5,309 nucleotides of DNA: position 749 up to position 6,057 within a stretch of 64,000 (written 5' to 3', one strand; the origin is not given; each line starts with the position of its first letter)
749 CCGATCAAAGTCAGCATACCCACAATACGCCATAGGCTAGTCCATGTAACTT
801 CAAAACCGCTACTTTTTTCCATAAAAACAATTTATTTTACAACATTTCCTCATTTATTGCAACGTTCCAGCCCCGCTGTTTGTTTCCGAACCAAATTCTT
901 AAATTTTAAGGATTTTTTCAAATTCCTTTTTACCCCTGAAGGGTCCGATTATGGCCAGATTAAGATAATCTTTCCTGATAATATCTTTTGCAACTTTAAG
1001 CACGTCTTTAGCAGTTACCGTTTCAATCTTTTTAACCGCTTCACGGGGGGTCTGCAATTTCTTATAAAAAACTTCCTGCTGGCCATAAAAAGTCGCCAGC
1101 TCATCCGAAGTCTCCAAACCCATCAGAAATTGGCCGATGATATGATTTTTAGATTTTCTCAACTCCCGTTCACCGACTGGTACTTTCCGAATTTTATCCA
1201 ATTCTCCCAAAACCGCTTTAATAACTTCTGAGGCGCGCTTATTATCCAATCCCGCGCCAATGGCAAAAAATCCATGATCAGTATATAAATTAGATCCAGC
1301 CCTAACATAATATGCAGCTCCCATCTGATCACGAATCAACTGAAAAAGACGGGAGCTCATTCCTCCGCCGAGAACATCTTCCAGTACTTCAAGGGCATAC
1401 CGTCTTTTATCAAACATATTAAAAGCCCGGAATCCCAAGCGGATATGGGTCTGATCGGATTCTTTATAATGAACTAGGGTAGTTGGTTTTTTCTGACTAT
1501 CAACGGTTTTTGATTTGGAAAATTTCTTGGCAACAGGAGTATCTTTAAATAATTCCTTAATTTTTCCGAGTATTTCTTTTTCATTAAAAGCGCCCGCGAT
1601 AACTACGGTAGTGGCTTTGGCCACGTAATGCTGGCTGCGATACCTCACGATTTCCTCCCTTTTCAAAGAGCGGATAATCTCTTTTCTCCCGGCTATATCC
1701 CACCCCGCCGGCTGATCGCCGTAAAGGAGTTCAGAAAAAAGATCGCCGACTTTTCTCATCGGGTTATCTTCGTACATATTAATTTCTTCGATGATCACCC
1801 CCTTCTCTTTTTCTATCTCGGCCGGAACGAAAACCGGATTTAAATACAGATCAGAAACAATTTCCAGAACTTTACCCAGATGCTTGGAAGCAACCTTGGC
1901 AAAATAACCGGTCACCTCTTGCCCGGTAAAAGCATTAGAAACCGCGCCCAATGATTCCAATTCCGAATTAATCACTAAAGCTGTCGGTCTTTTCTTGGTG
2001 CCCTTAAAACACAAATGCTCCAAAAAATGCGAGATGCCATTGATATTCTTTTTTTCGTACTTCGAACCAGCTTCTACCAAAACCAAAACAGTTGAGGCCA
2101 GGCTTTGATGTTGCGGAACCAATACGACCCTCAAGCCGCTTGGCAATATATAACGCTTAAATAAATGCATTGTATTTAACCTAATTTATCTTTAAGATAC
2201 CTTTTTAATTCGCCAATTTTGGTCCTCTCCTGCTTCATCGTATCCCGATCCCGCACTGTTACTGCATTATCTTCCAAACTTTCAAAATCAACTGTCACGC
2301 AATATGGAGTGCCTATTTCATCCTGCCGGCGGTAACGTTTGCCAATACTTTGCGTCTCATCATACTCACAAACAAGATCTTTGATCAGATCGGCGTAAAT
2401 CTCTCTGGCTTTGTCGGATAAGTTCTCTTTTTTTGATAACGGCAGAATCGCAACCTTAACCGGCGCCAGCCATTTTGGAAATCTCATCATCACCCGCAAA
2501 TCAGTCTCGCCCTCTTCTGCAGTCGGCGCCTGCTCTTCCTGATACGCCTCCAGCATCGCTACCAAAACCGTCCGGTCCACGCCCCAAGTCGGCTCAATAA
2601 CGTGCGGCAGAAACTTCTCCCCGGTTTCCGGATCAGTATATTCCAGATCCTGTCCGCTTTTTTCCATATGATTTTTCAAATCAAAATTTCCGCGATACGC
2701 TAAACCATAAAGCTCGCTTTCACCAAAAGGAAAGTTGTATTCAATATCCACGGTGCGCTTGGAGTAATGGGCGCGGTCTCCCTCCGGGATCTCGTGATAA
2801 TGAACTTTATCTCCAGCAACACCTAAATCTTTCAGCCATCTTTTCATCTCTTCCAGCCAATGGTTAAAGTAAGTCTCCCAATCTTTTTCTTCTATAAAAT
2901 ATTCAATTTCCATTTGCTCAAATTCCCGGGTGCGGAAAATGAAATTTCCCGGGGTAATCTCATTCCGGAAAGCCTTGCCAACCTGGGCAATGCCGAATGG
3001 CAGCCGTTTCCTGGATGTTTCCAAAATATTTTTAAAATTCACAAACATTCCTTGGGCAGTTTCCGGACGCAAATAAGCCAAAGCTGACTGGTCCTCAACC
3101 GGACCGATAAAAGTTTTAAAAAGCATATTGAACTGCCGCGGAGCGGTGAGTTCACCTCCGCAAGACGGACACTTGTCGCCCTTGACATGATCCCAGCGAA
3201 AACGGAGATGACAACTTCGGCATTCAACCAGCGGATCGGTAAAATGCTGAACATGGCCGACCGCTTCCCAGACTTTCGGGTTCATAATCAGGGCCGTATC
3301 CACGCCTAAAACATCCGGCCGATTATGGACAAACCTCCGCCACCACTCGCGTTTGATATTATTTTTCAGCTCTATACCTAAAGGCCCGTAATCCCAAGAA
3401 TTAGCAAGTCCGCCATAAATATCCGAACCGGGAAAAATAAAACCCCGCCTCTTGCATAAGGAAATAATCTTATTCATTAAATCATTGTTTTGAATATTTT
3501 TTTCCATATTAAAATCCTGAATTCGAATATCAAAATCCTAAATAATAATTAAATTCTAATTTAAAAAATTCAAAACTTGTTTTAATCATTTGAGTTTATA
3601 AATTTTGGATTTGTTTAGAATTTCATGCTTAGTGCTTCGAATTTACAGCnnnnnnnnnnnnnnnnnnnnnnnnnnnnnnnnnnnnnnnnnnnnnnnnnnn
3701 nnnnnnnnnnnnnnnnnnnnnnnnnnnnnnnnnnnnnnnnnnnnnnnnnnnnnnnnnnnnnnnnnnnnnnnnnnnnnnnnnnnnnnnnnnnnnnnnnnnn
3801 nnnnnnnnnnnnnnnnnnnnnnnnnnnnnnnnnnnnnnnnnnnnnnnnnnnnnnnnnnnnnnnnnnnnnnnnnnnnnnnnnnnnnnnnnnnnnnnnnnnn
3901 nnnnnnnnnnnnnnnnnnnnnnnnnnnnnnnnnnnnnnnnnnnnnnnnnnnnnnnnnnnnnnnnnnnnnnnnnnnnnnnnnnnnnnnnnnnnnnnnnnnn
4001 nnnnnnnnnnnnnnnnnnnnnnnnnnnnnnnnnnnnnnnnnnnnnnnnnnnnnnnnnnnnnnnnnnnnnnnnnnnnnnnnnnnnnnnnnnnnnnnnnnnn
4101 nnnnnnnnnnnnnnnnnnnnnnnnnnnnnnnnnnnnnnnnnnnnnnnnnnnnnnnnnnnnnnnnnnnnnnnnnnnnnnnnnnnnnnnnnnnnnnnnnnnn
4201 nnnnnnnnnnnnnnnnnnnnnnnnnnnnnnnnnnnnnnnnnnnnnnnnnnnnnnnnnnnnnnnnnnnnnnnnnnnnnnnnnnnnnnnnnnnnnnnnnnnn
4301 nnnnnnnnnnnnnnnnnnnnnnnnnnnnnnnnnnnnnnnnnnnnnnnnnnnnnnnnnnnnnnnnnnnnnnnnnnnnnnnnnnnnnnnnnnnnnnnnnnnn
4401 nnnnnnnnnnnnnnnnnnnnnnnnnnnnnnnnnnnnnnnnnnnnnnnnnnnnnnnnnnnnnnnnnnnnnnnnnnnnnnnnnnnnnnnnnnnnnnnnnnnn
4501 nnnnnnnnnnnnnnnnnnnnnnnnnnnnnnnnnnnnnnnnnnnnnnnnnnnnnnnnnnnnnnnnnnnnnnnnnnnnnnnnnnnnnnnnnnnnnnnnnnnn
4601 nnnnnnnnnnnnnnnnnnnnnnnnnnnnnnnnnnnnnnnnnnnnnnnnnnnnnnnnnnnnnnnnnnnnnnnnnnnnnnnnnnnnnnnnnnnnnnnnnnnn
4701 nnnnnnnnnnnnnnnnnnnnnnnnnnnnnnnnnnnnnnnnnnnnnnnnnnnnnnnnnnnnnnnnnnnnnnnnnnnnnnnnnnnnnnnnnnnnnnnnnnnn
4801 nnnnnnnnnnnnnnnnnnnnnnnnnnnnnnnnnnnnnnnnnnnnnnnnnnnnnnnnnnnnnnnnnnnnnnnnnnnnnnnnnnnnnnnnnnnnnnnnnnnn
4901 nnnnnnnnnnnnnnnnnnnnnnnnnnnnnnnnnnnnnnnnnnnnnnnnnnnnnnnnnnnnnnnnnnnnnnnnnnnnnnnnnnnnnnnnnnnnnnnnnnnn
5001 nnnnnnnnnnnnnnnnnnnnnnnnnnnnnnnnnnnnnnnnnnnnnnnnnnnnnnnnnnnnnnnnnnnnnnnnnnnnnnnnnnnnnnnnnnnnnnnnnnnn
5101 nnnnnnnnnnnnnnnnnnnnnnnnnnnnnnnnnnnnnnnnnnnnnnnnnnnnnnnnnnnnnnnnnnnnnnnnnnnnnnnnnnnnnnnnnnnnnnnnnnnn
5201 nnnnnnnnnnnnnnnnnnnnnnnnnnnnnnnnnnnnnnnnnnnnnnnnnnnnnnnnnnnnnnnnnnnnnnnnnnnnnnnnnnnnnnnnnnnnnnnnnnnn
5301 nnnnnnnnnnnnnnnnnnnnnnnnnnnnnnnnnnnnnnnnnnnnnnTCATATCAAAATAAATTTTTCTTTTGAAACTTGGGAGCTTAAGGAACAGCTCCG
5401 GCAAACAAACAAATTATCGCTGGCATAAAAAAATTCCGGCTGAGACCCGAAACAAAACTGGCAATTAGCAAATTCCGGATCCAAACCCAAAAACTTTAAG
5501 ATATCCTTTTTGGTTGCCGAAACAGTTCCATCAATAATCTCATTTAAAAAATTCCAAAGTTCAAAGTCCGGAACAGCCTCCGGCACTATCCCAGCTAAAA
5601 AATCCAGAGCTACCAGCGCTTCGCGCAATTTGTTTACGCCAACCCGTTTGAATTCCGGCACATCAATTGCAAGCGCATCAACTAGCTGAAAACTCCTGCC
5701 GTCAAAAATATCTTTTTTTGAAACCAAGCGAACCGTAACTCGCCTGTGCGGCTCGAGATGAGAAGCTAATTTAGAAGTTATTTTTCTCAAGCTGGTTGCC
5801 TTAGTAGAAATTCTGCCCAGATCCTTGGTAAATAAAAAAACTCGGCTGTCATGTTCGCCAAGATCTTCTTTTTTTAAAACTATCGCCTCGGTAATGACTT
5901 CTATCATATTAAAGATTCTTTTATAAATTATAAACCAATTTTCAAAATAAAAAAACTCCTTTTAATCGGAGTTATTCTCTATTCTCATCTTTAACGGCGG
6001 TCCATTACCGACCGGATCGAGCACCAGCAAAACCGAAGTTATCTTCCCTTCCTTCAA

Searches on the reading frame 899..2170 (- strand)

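Call 57: search_protein_families(library=pfam, proteins=[window:899-2170:-], max_evalue=0.00001)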
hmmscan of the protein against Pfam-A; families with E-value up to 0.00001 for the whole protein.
window:899-2170:- (423 aa): 2 families
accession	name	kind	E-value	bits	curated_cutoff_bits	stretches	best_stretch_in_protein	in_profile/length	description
PF00675.25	Peptidase_M16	-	3.2e-36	124.9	22.3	1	14-157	1-143/149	Insulinase (Peptidase family M16)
PF05193.26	Peptidase_M16_C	-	7.8e-35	120.8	23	1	169-342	2-179/181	Peptidase M16 inactive domain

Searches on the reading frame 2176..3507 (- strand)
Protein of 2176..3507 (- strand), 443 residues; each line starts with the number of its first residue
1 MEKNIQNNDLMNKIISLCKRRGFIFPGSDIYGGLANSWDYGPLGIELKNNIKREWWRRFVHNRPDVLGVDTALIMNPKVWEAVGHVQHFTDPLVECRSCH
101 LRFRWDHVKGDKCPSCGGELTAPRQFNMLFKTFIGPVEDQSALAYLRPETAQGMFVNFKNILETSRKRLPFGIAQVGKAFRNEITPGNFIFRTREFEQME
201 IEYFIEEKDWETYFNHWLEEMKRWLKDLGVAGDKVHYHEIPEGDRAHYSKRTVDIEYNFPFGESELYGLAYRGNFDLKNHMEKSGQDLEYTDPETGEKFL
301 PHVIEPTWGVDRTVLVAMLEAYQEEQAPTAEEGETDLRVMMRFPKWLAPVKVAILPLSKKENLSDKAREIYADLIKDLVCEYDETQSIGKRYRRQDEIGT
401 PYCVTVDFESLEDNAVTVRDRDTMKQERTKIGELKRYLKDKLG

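Call 57: search_protein_families(library=pfam, proteins=[window:2176-3507:-], max_evalue=0.00001)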
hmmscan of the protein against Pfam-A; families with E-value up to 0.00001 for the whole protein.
window:2176-3507:- (443 aa): 2 families
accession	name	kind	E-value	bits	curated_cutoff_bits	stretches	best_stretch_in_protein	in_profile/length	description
PF03129.25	HGTP_anticodon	-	6.6e-23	81.1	21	1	351-440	1-93/94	Anticodon binding domain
PF00587.30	tRNA-synt_2b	-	8.5e-14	52.4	29.3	1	143-317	10-175/179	tRNA synthetase class II core domain (G, H, P, S and T)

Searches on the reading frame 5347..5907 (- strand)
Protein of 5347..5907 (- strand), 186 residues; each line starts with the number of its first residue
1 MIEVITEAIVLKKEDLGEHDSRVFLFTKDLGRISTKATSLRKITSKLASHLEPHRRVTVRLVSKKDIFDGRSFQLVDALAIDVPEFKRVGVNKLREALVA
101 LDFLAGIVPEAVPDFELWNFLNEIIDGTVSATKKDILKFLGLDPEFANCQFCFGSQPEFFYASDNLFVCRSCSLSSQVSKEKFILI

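Call 57: search_protein_families(library=pfam, proteins=[window:5347-5907:-], max_evalue=0.00001)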
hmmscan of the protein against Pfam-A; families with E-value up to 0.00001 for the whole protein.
window:5347-5907:- (186 aa): 1 family
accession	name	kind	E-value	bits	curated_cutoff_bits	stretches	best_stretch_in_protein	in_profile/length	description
PF11967.14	RecO_N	-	1.7e-11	44.4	27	1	1-66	1-67/80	Recombination protein O N terminal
